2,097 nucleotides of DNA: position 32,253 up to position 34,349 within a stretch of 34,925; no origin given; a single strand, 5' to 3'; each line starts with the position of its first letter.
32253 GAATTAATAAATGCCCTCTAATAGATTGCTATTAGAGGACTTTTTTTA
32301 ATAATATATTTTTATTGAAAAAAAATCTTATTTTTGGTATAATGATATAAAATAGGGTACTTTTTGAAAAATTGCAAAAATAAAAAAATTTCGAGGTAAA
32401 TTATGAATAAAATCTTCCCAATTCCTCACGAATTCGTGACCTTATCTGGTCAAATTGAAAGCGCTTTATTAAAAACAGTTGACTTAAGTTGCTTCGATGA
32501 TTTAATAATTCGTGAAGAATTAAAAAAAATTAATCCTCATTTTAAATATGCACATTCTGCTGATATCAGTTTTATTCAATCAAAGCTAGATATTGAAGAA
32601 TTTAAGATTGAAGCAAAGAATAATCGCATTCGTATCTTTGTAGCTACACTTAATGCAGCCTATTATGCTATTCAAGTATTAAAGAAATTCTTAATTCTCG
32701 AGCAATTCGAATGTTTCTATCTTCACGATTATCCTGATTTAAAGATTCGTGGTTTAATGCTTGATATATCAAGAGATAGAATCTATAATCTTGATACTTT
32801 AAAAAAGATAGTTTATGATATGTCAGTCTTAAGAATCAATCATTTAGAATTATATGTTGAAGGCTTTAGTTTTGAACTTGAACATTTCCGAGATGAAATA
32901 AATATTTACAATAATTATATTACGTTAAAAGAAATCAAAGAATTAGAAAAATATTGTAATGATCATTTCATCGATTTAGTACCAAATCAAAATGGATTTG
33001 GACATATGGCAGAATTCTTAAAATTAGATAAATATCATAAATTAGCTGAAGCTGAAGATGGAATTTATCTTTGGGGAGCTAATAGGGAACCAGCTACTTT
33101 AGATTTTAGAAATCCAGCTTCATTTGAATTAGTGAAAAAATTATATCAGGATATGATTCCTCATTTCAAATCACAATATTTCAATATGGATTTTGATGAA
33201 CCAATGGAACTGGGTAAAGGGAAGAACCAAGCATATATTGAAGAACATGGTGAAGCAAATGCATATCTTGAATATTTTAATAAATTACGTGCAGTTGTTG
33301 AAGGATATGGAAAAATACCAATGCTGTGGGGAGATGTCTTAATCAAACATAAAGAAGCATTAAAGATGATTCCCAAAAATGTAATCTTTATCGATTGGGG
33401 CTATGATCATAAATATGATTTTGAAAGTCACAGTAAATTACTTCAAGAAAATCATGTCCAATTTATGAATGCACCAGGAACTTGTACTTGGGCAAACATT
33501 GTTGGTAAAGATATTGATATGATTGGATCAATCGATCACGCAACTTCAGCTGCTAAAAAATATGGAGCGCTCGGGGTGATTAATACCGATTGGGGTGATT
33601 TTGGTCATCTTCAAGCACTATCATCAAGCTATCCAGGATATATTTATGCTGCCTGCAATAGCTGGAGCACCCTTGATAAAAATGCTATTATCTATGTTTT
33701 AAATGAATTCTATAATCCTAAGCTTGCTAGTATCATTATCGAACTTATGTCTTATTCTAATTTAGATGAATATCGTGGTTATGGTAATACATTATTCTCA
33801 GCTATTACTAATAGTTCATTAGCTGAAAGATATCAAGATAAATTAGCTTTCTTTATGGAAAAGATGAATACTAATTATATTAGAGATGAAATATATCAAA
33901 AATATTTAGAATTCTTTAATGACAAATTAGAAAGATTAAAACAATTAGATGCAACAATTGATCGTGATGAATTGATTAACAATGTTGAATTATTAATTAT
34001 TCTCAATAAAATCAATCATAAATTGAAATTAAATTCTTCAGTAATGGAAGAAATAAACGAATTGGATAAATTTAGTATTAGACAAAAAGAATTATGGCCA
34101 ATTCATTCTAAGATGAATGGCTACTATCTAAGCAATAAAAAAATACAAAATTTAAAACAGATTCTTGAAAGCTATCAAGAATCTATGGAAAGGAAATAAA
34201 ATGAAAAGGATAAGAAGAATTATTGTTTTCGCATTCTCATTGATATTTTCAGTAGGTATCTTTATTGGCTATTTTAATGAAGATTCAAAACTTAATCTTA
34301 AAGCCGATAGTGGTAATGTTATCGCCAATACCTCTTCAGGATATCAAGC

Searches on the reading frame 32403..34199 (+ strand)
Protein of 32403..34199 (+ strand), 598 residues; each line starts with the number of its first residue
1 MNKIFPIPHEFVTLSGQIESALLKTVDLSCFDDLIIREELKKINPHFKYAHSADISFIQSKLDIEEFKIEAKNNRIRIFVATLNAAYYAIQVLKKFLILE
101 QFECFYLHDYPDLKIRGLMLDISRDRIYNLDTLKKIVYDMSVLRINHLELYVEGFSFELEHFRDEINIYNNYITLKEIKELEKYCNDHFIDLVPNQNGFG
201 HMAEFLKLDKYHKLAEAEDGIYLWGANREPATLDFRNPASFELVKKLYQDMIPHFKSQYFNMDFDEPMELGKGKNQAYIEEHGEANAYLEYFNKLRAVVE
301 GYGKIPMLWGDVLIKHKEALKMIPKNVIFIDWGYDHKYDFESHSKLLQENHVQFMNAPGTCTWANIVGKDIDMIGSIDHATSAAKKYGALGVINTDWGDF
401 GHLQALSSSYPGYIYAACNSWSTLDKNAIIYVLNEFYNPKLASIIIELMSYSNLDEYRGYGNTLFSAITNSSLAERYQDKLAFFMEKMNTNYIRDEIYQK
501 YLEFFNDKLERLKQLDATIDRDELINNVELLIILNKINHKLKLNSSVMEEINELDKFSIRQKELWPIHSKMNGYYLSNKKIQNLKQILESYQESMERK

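Call 66: search_protein_families(library=pfam, proteins=[window:32403-34199:+], max_evalue=0.001)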
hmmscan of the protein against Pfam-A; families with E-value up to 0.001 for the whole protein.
window:32403-34199:+ (598 aa): 1 family
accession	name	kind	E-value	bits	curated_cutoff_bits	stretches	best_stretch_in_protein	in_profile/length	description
PF00728.28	Glyco_hydro_20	-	4.5e-15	56.3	22.3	1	116-336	4-243/348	Glycosyl hydrolase family 20, catalytic domain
